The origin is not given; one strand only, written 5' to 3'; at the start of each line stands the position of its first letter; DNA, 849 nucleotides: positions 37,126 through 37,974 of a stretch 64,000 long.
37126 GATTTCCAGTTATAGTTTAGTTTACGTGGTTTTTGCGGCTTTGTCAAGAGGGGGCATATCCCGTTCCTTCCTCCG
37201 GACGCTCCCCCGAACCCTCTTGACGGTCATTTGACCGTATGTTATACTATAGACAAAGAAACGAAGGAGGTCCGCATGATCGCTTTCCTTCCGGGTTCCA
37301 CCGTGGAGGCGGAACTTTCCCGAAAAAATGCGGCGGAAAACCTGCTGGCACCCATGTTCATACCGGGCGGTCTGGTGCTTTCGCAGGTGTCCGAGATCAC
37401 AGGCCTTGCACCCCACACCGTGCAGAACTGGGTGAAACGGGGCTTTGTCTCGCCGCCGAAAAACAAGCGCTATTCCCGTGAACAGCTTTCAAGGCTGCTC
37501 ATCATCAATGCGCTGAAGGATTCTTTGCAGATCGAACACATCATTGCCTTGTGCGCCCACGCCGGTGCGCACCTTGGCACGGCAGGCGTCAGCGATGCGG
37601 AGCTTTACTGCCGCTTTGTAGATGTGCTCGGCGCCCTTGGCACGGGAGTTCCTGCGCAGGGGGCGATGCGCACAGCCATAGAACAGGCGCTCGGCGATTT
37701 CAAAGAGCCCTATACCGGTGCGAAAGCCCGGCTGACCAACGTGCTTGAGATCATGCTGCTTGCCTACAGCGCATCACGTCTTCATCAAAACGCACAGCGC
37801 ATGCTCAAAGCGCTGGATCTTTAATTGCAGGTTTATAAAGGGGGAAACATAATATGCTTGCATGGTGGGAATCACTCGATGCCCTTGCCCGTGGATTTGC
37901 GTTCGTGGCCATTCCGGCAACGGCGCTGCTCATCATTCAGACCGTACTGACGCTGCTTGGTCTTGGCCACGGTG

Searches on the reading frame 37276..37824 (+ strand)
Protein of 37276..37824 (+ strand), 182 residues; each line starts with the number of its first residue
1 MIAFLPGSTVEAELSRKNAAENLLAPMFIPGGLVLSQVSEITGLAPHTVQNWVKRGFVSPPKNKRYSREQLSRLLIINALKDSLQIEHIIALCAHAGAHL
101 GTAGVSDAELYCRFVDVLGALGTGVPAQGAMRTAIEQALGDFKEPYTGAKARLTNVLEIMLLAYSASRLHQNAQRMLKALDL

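Call 45: find_encoding_contigs(protein=window:37276-37824:+, flank=10000, max_places=1)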
Protein window:37276-37824:+ (182 aa): 24 contigs read that carry it; 1 place shown.
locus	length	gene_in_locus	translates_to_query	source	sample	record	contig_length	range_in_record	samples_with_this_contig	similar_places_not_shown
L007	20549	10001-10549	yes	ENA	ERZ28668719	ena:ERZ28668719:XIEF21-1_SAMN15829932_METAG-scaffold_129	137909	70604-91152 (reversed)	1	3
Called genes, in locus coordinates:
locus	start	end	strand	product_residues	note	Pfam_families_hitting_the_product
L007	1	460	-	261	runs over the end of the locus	PF00005:ABC_tran, PF02463:SMC_N (weak), PF13304:AAA_21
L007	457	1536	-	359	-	PF01032:FecCD, PF00950:ABC-3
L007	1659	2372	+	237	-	PF19842:YqeC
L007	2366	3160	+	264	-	-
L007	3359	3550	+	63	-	-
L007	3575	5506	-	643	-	PF08497:Radical_SAM_N, PF04055:Radical_SAM (weak), PF11842:DUF3362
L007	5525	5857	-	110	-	PF00190:Cupin_1 (weak), PF07883:Cupin_2, PF02311:AraC_binding (weak)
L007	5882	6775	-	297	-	PF04657:DMT_YdcZ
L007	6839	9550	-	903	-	PF00133:tRNA-synt_1, PF09334:tRNA-synt_1g (weak), PF21349:RUBY_RBDX (faint), PF13603:tRNA-synt_1_2, PF09334:tRNA-synt_1g (weak), PF08264:Anticodon_1, PF10458:Val_tRNA-synt_C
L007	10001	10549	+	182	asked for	PF08876:DUF1836, PF13411:MerR_1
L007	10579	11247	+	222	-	-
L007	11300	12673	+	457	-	PF01145:Band_7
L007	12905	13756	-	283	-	PF01522:Polysacc_deac_1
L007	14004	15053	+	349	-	PF02547:Queuosine_synth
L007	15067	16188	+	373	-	PF01702:TGT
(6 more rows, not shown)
